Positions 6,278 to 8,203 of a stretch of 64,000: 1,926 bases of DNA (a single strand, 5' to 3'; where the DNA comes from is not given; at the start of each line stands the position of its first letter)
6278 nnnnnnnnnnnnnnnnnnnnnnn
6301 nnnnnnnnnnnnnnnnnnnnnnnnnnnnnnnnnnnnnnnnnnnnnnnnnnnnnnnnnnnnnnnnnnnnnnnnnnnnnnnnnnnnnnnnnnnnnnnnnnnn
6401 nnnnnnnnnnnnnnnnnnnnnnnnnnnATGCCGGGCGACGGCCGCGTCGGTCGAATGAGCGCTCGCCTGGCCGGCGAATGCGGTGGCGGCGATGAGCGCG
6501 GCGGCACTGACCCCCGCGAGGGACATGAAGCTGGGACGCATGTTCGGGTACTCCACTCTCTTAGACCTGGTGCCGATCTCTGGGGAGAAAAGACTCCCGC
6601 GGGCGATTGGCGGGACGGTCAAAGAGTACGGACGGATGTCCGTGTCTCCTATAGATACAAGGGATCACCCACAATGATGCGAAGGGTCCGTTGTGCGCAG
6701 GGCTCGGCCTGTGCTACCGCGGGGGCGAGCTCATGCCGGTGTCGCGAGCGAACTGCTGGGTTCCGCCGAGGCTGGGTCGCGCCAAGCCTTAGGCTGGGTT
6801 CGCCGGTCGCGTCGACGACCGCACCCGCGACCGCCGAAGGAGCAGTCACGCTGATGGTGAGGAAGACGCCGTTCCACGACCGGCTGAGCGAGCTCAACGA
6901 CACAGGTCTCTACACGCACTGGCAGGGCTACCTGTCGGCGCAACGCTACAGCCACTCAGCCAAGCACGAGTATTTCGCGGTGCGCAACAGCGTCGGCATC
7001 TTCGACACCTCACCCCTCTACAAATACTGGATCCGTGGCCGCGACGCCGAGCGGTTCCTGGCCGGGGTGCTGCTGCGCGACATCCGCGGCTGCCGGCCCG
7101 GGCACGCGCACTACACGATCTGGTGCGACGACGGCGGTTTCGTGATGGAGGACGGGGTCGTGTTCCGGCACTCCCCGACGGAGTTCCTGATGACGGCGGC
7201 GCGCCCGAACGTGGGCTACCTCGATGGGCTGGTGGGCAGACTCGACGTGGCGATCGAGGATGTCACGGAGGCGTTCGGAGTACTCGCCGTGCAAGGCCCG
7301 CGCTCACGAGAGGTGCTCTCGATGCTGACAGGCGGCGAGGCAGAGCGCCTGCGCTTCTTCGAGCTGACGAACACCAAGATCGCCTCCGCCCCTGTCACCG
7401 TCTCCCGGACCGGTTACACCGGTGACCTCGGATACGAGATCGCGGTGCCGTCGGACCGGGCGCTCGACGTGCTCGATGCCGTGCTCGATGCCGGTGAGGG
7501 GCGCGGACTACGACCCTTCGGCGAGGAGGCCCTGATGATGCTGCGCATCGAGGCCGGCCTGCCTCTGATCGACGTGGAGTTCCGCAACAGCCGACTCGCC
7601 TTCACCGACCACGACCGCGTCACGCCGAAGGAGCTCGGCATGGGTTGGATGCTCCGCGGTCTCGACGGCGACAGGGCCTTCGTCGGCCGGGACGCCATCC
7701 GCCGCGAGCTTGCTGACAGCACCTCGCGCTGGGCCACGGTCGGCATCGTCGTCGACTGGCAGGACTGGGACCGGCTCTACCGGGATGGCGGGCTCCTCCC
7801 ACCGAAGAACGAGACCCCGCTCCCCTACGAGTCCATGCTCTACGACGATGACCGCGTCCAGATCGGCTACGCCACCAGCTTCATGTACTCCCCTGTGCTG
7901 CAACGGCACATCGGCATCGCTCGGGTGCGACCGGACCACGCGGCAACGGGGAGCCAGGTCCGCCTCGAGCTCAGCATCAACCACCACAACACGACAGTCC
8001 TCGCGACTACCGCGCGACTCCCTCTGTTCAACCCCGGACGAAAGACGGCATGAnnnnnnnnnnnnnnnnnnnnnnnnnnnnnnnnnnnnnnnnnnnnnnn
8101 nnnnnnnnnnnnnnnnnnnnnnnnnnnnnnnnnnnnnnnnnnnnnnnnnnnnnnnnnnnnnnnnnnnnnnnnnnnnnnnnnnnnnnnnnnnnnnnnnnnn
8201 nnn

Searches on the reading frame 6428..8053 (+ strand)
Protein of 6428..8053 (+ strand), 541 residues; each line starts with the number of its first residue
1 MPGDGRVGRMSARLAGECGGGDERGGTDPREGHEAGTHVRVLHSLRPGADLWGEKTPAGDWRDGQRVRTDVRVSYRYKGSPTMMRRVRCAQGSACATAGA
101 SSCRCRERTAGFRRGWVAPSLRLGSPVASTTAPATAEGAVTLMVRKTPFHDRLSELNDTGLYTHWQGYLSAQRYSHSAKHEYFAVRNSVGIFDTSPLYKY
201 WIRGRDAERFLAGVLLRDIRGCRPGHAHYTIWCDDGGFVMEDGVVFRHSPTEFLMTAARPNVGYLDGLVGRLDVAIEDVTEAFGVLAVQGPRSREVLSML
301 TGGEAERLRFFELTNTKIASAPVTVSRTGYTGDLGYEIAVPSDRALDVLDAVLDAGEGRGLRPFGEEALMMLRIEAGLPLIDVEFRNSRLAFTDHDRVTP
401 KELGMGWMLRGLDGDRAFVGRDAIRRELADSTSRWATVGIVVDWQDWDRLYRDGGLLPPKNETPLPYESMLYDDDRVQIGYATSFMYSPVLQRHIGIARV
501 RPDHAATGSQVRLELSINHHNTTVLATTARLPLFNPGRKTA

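Call 84: search_protein_families(library=pfam, proteins=[window:6428-8053:+], max_evalue=0.0001)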
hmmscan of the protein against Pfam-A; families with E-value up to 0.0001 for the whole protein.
window:6428-8053:+ (541 aa): 2 families
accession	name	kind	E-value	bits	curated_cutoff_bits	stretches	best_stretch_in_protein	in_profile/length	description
PF01571.26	GCV_T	-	5.4e-58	196.7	25.6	1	161-408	11-255/255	Aminomethyltransferase folate-binding domain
PF08669.17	GCV_T_C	-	1.6e-09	37.9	25.9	1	466-526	16-75/80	Glycine cleavage T-protein C-terminal barrel domain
